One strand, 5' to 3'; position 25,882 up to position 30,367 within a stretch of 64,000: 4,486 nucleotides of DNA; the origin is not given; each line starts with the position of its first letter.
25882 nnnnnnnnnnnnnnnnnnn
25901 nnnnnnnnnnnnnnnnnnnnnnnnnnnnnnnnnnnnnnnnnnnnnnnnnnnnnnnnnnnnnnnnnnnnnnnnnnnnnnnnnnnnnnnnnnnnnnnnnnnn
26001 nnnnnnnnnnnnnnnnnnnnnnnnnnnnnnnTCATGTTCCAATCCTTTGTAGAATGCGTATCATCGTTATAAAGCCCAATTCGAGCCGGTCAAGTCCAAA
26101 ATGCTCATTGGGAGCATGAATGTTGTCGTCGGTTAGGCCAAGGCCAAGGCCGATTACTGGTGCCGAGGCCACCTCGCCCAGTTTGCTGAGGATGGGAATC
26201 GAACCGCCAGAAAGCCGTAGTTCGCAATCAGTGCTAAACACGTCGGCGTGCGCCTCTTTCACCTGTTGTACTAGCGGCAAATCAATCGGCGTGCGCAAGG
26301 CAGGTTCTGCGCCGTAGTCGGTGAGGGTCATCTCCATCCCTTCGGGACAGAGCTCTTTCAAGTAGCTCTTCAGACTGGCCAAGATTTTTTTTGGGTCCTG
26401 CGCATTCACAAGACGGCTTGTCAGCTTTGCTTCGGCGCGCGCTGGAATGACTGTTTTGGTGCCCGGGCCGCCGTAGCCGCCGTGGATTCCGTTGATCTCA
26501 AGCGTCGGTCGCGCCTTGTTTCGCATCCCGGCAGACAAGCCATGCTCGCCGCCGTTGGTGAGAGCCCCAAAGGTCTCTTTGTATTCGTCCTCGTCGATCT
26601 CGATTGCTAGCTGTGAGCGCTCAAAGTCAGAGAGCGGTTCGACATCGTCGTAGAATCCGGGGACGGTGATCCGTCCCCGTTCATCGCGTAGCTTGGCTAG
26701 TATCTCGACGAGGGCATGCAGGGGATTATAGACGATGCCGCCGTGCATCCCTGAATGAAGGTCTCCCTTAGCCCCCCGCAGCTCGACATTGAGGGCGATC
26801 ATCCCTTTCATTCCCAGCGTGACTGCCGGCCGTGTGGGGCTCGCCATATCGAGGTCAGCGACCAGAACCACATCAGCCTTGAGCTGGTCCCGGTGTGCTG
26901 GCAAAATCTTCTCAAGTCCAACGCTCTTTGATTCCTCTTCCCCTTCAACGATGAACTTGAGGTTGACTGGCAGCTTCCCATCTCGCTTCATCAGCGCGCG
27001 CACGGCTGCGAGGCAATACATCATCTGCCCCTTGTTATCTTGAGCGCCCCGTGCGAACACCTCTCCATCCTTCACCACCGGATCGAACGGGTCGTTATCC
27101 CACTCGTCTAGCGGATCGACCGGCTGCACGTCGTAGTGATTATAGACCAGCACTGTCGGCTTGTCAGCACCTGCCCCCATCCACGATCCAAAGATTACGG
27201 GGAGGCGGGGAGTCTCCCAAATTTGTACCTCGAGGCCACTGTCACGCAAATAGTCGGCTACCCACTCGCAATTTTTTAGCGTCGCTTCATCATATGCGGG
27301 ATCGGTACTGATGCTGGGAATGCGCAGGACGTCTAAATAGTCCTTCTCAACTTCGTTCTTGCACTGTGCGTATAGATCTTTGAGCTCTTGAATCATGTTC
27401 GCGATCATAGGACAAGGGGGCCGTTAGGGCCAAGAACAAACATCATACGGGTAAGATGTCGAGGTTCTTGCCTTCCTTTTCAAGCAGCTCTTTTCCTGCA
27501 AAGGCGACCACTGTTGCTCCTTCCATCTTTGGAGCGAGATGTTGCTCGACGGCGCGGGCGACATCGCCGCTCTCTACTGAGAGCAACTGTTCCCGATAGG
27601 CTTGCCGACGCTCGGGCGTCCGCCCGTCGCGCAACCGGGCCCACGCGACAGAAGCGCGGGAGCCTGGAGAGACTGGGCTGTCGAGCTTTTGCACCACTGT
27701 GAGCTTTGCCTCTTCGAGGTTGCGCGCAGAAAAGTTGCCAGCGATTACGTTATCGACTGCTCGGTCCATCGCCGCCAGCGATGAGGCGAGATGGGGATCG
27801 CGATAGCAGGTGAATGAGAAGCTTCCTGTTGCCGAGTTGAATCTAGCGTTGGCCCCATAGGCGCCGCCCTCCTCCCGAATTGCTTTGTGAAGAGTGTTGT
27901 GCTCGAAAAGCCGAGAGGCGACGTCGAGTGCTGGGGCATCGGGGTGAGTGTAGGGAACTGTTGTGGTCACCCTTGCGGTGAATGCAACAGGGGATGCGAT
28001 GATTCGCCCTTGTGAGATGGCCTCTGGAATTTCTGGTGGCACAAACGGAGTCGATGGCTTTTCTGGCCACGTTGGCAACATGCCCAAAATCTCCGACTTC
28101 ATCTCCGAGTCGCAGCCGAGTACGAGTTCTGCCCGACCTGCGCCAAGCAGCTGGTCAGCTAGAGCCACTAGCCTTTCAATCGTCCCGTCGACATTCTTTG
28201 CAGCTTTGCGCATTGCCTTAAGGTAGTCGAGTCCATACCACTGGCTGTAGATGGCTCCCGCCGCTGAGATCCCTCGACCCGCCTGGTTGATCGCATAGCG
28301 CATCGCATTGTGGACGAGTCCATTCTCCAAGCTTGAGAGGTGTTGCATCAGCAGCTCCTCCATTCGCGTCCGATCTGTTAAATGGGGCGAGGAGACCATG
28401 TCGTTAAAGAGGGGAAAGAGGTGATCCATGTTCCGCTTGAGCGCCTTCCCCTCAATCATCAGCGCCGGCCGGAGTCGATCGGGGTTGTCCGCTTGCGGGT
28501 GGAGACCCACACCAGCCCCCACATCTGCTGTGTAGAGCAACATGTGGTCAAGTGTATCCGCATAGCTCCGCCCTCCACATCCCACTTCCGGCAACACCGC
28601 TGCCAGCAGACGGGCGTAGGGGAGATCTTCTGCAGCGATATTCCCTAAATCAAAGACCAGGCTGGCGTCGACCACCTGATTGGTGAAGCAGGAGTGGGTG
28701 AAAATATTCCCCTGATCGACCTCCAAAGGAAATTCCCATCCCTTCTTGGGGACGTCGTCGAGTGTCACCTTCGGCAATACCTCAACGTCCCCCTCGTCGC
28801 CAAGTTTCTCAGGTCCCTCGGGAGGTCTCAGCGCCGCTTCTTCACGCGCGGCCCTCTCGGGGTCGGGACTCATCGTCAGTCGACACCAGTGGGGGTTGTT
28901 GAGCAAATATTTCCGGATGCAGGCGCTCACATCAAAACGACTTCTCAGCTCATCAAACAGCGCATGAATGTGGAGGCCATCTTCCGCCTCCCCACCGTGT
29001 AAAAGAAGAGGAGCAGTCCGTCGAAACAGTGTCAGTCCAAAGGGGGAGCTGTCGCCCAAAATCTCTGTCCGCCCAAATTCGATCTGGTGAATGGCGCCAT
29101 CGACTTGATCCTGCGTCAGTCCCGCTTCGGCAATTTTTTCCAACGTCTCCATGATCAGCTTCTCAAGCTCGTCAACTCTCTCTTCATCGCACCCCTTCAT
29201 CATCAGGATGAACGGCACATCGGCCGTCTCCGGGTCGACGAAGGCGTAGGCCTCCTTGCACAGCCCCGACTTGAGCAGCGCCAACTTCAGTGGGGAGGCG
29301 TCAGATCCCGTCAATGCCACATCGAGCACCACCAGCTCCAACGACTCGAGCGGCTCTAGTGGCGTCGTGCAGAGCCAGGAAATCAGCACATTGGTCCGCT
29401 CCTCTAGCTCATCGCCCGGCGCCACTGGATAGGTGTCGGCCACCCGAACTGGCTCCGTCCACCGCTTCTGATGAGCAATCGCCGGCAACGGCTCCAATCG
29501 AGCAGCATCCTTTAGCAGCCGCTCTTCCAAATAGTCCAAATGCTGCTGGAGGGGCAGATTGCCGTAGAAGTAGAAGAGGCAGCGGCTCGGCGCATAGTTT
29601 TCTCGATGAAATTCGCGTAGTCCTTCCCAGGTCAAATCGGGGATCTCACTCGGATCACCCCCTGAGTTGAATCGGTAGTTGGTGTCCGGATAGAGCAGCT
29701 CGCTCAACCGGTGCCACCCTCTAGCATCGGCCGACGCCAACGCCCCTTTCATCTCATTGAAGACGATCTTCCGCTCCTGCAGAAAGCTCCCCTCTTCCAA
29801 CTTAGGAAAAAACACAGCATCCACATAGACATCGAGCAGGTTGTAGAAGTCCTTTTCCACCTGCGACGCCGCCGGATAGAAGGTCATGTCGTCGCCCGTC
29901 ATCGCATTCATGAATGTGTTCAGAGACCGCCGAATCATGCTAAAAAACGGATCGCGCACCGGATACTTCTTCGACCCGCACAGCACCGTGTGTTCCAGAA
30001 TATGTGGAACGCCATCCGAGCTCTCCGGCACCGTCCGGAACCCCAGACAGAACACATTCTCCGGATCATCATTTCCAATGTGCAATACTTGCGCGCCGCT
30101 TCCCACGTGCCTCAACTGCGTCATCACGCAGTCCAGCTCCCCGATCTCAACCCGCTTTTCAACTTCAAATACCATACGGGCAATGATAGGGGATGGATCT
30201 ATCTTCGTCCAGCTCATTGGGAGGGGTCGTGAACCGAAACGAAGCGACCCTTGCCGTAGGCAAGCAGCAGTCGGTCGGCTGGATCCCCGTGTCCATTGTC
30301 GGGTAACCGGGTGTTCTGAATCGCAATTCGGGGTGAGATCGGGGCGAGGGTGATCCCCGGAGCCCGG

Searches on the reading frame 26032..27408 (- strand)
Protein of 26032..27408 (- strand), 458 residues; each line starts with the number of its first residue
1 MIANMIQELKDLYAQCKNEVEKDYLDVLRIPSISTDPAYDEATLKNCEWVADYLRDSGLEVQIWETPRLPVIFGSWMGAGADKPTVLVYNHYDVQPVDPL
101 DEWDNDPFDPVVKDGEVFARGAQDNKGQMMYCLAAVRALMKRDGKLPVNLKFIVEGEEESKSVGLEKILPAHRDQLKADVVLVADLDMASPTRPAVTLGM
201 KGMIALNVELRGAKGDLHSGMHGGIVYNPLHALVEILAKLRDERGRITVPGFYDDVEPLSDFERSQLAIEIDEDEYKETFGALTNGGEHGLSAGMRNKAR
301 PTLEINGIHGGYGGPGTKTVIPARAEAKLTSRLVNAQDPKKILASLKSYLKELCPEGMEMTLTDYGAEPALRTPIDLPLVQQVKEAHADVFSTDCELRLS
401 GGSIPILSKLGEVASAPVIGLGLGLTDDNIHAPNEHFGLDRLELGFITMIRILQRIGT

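Call 19: search_protein_families(library=pfam, proteins=[window:26032-27408:-], max_evalue=0.001)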
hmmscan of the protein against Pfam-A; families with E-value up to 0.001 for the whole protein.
window:26032-27408:- (458 aa): 3 families
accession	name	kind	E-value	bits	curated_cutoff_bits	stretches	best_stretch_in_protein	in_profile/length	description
PF01546.33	Peptidase_M20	-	4.2e-28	99.1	24.6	1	87-454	1-205/206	Peptidase family M20/M25/M40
PF07687.19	M20_dimer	-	2.2e-18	66.6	21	1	199-357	2-106/107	Peptidase dimerisation domain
PF04389.22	Peptidase_M28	-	1.3e-05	25.5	21.3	1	78-198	8-104/193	Peptidase family M28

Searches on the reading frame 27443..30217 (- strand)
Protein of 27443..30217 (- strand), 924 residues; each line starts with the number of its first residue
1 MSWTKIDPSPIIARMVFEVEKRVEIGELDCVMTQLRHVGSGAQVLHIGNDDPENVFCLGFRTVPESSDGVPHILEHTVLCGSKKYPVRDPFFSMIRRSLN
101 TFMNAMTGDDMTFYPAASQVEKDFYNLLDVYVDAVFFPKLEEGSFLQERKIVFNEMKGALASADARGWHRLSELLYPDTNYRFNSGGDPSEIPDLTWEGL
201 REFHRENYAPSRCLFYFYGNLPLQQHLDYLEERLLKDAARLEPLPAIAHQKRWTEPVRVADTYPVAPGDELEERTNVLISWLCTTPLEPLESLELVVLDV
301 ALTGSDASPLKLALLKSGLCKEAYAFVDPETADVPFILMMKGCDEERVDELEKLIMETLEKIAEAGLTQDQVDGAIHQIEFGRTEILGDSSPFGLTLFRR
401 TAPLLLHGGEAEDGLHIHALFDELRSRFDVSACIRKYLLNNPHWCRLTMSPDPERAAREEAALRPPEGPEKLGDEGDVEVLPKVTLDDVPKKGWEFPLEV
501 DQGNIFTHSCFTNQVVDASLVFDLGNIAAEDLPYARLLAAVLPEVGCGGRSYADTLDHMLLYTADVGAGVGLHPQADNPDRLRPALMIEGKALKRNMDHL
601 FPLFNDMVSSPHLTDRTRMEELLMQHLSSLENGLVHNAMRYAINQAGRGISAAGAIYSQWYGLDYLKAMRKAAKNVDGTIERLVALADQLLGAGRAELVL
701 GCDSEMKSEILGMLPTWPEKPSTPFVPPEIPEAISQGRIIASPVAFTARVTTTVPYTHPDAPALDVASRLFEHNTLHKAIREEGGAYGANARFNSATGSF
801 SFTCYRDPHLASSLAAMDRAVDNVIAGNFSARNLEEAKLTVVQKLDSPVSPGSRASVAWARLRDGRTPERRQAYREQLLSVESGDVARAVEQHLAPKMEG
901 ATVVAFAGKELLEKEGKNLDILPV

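Call 19: search_protein_families(library=pfam, proteins=[window:27443-30217:-], max_evalue=0.001)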
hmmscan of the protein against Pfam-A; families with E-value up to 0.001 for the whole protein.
window:27443-30217:- (924 aa): 4 families
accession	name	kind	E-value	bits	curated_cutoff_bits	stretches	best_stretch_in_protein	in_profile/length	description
PF08367.16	M16C_assoc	-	8.3e-41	140.2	25.3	1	476-671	51-251/252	Peptidase M16C associated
PF05193.26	Peptidase_M16_C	-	1.9e-37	129.4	23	2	195-378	2-180/181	Peptidase M16 inactive domain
PF22516.1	PreP_C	-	5.5e-15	55.8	27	1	766-889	32-154/173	PreP C-terminal domain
PF00675.25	Peptidase_M16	-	2.2e-09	37.8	22.3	1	58-159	21-119/149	Insulinase (Peptidase family M16)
